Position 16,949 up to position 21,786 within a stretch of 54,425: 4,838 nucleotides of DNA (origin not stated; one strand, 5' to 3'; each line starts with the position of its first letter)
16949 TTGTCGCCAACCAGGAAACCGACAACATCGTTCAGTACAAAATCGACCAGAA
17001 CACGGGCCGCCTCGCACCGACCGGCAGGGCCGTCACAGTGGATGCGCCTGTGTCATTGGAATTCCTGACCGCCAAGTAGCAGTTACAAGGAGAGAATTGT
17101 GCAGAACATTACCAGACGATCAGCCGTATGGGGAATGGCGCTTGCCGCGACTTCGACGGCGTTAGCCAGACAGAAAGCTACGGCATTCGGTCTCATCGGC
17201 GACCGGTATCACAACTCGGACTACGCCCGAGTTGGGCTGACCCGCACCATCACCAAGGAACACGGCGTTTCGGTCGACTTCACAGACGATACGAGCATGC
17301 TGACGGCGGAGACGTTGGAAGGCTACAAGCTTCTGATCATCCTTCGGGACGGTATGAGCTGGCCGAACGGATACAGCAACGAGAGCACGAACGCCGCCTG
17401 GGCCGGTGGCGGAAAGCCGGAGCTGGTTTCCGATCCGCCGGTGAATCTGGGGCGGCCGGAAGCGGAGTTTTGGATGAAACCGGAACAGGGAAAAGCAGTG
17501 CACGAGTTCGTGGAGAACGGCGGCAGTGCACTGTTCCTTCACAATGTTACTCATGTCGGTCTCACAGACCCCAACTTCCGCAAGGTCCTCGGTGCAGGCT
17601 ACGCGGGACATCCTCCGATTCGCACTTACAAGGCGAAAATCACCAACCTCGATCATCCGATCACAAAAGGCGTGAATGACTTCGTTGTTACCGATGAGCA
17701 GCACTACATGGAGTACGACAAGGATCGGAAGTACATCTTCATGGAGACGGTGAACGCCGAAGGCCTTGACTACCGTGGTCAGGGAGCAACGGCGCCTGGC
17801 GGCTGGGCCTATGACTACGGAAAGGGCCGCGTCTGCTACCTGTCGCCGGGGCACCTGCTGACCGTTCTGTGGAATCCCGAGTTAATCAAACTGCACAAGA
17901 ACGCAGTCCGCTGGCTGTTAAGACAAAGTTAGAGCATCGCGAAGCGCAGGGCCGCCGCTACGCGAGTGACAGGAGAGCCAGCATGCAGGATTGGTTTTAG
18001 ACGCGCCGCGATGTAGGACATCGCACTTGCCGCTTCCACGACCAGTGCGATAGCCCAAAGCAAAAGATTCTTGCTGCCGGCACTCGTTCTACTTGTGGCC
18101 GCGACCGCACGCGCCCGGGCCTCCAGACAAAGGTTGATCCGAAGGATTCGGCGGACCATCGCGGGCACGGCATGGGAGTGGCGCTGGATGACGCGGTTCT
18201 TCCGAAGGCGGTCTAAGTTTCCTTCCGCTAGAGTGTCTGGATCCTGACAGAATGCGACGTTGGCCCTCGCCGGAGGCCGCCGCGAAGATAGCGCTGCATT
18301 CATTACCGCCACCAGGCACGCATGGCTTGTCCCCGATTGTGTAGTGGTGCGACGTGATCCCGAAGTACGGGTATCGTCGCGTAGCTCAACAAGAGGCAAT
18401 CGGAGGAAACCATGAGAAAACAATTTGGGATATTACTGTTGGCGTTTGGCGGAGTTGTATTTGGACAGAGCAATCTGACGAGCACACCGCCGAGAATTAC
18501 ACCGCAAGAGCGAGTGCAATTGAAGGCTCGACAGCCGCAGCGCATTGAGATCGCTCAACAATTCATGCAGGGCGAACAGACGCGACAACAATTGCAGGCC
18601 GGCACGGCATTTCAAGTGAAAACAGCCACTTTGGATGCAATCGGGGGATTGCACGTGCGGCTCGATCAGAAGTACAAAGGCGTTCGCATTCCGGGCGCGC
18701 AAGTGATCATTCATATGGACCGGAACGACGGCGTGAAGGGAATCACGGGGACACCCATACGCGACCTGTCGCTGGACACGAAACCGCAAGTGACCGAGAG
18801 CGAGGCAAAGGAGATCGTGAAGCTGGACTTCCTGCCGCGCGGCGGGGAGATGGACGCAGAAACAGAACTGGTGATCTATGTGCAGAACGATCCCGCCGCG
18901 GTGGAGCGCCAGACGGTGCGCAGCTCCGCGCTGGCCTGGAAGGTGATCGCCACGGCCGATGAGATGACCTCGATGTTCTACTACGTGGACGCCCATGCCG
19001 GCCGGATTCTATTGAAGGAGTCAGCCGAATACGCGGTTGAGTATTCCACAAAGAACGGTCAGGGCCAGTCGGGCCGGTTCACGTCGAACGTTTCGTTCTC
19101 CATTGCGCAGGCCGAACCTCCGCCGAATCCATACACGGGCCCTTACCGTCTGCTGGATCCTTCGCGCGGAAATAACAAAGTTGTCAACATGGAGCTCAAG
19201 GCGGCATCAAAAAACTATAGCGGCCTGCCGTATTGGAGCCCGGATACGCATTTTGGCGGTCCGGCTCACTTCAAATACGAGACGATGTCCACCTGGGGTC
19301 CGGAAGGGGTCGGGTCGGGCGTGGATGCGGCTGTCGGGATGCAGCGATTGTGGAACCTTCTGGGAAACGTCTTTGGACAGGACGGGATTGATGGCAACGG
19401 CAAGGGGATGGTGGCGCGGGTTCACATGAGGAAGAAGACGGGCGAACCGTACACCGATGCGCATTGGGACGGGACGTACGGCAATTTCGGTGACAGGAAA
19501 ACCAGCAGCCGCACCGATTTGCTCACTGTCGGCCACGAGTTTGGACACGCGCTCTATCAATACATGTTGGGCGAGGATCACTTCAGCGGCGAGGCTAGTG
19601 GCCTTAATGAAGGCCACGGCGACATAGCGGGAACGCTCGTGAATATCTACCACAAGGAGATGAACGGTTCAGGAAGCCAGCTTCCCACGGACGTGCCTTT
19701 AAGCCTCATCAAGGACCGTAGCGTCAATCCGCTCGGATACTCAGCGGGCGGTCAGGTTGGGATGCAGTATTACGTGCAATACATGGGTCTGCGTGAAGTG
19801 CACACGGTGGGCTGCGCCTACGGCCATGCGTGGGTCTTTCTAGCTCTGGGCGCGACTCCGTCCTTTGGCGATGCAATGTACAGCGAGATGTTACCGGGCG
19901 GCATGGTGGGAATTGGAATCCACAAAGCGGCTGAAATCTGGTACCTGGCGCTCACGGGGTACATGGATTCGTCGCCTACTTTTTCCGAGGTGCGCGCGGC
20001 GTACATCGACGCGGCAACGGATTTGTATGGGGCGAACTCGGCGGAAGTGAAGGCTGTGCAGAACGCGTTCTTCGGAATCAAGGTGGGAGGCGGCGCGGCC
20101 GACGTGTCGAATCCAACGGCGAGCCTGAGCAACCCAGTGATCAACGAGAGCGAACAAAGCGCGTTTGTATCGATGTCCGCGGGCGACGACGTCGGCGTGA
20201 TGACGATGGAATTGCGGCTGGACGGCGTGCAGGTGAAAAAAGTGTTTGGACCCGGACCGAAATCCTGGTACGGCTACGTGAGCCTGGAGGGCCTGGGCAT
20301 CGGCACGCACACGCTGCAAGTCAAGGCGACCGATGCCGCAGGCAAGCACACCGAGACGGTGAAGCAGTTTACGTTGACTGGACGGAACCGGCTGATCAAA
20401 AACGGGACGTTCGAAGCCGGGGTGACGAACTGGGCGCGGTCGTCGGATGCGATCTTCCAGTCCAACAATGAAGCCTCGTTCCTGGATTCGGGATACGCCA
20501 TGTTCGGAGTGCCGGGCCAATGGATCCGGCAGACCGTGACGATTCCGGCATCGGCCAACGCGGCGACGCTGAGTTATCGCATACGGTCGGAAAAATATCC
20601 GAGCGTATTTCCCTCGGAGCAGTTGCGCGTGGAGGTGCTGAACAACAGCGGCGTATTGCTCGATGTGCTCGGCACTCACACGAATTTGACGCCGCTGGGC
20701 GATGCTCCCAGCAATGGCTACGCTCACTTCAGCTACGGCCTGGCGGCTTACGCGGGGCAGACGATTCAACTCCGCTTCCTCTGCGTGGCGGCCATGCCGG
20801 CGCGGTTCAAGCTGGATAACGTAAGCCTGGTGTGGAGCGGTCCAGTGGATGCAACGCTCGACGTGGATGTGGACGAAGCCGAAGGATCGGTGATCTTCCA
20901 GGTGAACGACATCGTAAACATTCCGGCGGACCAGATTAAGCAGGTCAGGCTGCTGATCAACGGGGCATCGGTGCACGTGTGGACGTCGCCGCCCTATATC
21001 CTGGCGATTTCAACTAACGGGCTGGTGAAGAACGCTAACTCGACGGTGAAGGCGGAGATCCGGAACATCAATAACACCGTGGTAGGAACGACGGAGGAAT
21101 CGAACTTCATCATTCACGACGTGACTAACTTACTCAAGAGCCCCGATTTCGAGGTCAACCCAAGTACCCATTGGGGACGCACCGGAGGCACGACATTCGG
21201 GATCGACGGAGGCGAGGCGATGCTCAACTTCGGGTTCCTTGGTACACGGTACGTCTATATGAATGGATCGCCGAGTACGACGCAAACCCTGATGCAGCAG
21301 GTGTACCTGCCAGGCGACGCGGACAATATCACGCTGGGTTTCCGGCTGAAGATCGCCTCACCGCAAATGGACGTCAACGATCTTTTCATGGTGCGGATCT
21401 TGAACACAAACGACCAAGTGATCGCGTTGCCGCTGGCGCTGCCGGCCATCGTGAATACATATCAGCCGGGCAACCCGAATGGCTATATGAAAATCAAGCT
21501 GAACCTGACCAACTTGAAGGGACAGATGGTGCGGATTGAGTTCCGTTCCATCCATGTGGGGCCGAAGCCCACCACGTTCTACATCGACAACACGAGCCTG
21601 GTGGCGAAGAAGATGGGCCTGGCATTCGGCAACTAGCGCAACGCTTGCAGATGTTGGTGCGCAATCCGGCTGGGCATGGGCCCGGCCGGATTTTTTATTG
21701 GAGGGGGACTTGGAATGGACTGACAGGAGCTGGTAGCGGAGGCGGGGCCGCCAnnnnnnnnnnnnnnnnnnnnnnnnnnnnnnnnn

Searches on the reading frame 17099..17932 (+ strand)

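Call 58: search_protein_families(library=pfam, proteins=[window:17099-17932:+], max_evalue=0.0001)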
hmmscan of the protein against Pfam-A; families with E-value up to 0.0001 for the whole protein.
window:17099-17932:+ (277 aa): 1 family
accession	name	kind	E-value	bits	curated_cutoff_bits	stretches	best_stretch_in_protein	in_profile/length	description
PF06283.17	ThuA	-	2.9e-28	100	33.4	1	126-272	64-208/209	Trehalose utilisation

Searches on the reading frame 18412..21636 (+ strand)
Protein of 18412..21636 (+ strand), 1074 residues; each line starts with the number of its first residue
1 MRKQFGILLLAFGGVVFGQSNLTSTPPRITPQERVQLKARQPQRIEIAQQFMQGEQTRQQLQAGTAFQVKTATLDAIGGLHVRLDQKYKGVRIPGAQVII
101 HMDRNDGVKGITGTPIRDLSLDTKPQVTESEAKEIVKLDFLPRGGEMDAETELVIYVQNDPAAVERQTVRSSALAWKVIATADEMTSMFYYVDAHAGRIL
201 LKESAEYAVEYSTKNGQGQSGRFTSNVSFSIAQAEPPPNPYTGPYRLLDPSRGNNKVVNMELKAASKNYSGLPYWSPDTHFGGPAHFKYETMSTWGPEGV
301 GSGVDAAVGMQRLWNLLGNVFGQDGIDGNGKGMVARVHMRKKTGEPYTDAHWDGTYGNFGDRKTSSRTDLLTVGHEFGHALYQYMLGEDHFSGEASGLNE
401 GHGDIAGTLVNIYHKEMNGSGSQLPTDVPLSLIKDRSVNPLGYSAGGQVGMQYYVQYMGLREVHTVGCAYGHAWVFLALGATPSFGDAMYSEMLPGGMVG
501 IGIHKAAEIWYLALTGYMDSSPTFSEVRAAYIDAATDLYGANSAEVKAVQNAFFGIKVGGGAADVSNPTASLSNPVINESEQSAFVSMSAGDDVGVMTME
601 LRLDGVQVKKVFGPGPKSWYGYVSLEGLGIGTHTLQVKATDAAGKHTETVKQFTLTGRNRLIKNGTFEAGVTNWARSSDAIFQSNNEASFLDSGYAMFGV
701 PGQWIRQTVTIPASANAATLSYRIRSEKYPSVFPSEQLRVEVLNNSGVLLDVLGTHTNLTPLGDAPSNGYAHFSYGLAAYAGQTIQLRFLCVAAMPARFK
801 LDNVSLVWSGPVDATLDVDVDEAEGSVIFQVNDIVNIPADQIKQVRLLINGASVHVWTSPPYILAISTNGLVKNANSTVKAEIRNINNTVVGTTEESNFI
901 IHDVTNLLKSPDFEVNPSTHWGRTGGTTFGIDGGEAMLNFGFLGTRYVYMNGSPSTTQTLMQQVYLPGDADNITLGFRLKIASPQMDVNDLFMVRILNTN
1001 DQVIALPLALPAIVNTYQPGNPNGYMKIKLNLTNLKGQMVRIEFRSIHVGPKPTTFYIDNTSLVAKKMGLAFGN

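Call 8: search_protein_families(library=pfam, proteins=[window:18412-21636:+], max_evalue=0.001)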
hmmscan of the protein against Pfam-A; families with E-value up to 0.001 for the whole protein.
window:18412-21636:+ (1074 aa): 4 families
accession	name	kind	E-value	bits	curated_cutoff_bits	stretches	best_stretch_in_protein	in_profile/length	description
PF02868.21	Peptidase_M4_C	-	6.1e-18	65.7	24.4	1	391-558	5-165/165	Thermolysin metallopeptidase, alpha-helical domain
PF01447.24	Peptidase_M4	-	7.3e-17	62.6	22.4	1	242-382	20-144/145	Thermolysin metallopeptidase, catalytic domain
PF07504.19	FTP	-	5.7e-09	36.1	21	1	67-114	3-50/51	Fungalysin/Thermolysin Propeptide Motif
PF17957.7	Big_7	-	2.9e-06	28.3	24.1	0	568-637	1-70/70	Bacterial Ig domain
